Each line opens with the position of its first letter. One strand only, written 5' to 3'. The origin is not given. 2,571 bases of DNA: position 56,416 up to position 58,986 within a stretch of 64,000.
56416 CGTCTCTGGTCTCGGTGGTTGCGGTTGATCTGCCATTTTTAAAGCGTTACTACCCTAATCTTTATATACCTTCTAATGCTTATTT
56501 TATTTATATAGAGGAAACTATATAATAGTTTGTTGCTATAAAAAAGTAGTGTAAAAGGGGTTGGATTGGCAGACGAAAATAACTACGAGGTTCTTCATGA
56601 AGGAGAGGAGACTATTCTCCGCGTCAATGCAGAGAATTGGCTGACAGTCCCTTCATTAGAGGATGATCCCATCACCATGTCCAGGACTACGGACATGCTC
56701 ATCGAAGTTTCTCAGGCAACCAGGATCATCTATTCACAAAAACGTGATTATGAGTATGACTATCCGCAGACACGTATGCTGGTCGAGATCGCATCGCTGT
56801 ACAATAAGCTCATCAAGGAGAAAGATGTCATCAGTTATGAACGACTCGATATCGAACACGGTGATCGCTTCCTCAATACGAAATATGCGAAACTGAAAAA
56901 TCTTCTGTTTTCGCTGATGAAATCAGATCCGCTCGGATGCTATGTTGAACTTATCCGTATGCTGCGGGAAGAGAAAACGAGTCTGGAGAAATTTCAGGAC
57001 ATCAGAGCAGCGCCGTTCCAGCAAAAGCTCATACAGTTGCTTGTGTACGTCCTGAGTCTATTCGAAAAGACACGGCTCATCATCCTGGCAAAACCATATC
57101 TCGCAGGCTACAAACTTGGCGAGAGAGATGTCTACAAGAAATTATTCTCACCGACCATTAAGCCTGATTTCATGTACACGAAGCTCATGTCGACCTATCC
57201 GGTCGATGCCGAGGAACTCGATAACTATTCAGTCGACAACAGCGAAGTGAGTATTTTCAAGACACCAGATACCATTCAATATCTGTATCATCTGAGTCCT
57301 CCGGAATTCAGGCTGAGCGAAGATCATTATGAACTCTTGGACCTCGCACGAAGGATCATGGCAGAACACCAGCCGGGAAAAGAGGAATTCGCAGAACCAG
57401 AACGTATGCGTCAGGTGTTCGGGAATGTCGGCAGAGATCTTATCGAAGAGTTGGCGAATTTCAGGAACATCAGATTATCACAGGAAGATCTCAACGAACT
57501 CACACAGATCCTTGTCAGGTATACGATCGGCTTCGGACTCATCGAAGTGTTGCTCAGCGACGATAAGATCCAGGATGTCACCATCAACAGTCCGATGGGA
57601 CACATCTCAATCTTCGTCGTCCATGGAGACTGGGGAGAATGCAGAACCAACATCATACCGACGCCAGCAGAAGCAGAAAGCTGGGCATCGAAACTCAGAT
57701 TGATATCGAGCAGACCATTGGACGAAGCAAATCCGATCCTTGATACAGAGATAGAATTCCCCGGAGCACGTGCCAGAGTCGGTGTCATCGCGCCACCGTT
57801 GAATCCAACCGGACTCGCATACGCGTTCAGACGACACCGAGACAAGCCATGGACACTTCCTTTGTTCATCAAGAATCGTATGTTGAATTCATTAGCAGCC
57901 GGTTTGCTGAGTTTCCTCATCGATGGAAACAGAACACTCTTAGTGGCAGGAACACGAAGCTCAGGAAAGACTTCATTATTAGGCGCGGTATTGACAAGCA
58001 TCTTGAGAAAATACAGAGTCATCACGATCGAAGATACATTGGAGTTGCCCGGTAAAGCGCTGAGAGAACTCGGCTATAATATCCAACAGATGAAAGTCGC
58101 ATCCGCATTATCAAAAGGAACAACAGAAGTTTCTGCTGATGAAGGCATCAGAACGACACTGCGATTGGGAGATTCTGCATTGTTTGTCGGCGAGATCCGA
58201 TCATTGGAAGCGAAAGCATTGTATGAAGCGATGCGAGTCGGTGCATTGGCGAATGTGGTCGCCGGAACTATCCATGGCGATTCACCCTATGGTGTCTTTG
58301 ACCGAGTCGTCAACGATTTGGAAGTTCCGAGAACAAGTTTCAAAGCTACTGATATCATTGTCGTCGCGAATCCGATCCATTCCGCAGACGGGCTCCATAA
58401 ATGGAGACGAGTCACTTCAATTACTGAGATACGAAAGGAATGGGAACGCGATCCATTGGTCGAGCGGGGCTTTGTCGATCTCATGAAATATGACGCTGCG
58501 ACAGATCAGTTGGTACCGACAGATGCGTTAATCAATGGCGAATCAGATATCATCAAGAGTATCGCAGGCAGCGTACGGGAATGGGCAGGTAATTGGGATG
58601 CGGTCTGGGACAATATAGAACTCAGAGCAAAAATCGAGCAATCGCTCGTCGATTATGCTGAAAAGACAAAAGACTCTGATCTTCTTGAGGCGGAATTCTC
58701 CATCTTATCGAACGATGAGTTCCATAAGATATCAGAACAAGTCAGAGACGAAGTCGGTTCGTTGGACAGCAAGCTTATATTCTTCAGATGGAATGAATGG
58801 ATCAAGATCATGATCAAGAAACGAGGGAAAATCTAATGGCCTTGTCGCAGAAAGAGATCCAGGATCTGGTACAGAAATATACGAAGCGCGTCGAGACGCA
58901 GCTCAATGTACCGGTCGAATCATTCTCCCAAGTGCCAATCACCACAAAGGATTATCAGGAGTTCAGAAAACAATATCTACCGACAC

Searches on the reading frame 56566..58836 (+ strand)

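Call 45: search_protein_families(library=pfam, proteins=[window:56566-58836:+], max_evalue=0.0001)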
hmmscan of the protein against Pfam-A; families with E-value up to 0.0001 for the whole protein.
window:56566-58836:+ (756 aa): 1 family
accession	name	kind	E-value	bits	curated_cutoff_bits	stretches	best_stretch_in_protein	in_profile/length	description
PF00437.27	T2SSE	-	2.2e-13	50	24.9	1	421-595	109-268/370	Type II/IV secretion system protein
